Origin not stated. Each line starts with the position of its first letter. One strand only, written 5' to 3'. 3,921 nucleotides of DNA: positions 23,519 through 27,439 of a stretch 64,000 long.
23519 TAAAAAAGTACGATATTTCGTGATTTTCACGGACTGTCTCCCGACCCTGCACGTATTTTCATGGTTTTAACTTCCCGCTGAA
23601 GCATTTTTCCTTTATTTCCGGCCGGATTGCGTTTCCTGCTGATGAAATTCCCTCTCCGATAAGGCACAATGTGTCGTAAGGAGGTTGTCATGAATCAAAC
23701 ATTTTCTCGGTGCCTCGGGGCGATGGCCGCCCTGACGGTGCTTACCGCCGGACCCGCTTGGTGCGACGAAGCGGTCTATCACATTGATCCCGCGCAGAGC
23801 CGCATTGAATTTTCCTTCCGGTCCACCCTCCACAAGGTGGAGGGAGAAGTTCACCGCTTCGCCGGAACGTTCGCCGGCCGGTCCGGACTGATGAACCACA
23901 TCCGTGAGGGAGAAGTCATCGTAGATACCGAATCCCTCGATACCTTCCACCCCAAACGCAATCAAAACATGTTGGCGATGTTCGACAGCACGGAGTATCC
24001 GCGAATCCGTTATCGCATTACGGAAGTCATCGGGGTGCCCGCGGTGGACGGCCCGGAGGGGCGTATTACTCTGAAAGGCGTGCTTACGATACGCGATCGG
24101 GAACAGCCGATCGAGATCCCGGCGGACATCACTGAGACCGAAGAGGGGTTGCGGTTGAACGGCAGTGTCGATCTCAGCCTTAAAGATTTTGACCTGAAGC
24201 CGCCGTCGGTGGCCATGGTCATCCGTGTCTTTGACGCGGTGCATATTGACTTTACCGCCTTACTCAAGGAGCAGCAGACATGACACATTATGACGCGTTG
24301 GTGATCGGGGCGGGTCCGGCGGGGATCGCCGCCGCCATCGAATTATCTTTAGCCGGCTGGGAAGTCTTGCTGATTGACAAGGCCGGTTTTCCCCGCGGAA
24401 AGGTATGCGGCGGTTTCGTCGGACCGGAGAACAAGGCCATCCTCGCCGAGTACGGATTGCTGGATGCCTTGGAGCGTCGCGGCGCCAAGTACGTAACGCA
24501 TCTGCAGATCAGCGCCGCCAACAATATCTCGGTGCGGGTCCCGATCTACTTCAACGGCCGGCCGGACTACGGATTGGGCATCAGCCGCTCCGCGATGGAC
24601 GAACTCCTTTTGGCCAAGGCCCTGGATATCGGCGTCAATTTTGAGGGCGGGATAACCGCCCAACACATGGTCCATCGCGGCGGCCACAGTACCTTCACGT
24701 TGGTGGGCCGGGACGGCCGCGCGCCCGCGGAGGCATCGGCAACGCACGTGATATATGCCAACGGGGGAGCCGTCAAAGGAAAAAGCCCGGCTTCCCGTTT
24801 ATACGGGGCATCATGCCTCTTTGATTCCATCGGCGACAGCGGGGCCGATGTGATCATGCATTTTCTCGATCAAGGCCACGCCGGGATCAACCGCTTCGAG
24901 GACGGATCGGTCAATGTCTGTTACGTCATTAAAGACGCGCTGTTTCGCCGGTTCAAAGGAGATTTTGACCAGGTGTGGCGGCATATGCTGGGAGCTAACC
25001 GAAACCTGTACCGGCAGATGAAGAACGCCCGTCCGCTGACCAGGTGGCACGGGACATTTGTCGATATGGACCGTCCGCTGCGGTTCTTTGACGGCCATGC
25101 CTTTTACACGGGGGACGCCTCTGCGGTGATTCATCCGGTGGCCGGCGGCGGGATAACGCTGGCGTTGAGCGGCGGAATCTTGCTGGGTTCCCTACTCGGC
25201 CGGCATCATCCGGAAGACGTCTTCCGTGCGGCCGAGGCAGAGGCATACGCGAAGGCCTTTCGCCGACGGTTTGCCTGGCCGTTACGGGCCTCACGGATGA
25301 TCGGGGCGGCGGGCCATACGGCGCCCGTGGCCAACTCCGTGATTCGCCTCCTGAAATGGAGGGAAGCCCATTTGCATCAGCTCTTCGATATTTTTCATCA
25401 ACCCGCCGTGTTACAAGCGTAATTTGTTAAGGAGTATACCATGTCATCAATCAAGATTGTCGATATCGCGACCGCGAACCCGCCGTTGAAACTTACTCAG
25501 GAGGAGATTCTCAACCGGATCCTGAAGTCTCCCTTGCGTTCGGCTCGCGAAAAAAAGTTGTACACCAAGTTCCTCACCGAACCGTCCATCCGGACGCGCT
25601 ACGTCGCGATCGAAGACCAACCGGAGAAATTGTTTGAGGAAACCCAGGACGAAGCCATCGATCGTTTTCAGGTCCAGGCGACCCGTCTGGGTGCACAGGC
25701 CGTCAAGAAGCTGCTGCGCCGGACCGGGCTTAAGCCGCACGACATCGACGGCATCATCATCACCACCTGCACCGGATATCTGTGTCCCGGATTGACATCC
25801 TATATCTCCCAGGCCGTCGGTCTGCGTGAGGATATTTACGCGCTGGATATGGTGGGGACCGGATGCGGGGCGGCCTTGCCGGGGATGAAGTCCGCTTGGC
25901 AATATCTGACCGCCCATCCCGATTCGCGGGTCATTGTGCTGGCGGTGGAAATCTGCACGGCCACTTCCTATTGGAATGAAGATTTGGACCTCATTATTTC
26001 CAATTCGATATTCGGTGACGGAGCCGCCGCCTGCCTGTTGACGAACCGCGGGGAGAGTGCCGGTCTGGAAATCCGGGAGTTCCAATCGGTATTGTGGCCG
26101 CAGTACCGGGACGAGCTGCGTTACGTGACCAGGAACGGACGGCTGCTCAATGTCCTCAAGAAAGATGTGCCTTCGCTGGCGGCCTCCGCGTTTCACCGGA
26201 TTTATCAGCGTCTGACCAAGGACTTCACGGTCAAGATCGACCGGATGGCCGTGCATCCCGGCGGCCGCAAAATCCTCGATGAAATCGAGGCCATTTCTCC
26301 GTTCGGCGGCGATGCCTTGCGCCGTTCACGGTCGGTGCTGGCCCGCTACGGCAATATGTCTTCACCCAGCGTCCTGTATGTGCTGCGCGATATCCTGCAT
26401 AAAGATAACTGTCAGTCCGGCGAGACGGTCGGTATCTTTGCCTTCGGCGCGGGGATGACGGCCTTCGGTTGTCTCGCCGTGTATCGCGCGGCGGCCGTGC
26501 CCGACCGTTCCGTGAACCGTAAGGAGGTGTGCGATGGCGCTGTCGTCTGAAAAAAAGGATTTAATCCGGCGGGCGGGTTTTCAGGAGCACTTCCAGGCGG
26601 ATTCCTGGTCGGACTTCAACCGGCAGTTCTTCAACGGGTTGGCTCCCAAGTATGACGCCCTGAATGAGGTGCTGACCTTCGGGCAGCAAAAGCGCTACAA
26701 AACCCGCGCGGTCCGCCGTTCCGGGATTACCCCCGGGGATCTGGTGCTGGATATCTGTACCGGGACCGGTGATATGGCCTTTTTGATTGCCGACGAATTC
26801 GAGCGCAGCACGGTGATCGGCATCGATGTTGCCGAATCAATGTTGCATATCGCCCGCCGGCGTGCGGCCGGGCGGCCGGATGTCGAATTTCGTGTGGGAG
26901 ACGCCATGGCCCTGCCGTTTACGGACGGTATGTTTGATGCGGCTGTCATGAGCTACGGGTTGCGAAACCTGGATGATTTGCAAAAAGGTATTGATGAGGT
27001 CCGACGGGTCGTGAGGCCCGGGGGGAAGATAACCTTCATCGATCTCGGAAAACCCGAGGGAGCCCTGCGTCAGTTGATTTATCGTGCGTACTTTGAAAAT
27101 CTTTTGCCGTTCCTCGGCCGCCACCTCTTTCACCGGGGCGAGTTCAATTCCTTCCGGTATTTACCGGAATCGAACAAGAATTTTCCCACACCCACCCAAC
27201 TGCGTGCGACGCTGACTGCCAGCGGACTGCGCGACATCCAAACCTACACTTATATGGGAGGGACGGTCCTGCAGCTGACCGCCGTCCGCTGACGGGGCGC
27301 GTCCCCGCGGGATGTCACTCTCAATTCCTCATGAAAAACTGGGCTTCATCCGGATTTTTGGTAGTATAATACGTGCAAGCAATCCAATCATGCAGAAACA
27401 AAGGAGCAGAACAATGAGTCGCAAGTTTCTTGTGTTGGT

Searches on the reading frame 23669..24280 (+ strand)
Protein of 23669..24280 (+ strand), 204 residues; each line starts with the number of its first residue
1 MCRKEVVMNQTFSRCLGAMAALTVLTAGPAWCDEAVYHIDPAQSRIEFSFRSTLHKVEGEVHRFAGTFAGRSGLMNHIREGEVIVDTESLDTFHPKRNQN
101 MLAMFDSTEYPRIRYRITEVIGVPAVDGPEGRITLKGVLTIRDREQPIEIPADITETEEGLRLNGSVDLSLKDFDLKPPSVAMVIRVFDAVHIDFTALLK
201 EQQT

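Call 11: search_protein_families(library=pfam, proteins=[window:23669-24280:+], max_evalue=0.01)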
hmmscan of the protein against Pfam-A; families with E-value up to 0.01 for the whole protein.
window:23669-24280:+ (204 aa): 1 family
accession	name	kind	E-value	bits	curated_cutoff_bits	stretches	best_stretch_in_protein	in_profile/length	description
PF04264.18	YceI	-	2.5e-22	80.3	23.7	1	37-196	1-147/150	YceI-like domain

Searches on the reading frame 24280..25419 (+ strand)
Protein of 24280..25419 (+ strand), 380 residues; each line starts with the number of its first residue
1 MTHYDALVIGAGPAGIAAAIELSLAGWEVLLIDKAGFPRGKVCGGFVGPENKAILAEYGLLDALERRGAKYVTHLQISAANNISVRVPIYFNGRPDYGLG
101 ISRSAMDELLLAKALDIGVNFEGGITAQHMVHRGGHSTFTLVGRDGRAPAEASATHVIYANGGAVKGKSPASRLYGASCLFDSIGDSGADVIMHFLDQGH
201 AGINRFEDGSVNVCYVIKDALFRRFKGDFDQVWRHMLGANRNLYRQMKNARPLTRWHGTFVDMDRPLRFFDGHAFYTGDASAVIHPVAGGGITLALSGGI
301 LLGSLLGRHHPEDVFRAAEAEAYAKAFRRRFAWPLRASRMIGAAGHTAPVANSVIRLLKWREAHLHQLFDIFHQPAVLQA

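Call 63: search_protein_families(library=pfam, proteins=[window:24280-25419:+], max_evalue=0.00001)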
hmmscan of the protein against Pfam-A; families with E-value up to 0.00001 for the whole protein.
window:24280-25419:+ (380 aa): 3 families
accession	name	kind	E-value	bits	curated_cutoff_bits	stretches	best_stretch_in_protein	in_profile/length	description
PF01494.25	FAD_binding_3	-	1.1e-11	45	22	1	4-163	2-159/349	FAD binding domain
PF12831.13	FAD_oxidored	-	4.3e-06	26.7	27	1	5-50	1-46/416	FAD dependent oxidoreductase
PF07992.20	Pyr_redox_2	-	4.8e-06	26.6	26.1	1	4-65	1-57/291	Pyridine nucleotide-disulphide oxidoreductase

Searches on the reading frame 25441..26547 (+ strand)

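Call 63: search_protein_families(library=pfam, proteins=[window:25441-26547:+], max_evalue=0.00001)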
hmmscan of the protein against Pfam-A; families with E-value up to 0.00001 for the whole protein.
window:25441-26547:+ (369 aa): 5 families
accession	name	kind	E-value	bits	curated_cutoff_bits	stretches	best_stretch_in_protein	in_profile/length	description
PF08392.18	FAE1_CUT1_RppA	-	2e-22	80.3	27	1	59-206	62-209/290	FAE1/Type III polyketide synthase-like protein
PF02797.21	Chal_sti_synt_C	-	5.7e-14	52.8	27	1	240-343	31-144/151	Chalcone and stilbene synthases, C-terminal domain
PF00195.25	Chal_sti_synt_N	-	8.8e-13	48.6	27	1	6-200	16-221/225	Chalcone and stilbene synthases, N-terminal domain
PF08541.16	ACP_syn_III_C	-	6.4e-09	36.3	26.6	1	266-345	11-87/90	3-Oxoacyl-[acyl-carrier-protein (ACP)] synthase III C terminal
PF08545.16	ACP_syn_III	-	3.8e-06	27.1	24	1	140-211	5-71/80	3-Oxoacyl-[acyl-carrier-protein (ACP)] synthase III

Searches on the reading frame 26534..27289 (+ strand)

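Call 63: search_protein_families(library=pfam, proteins=[window:26534-27289:+], max_evalue=0.00001)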
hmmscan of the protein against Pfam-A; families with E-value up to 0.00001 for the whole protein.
window:26534-27289:+ (252 aa): 6 families
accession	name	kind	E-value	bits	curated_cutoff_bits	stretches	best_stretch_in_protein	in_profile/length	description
PF01209.24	Ubie_methyltran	-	3.2e-50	171.1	20.1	1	31-247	11-228/233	ubiE/COQ5 methyltransferase family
PF13649.12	Methyltransf_25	-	2.4e-23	83.1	27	1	71-164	1-97/97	Methyltransferase domain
PF08241.18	Methyltransf_11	-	9.3e-21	74.7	21.2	1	72-167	1-94/95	Methyltransferase domain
PF13847.12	Methyltransf_31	-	1.1e-16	61.2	27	1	67-172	3-113/145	Methyltransferase domain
PF08242.18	Methyltransf_12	-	2.8e-14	54.1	30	1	72-166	1-98/98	Methyltransferase domain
PF13489.12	Methyltransf_23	-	5.3e-10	39.7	27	1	67-236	22-163/164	Methyltransferase domain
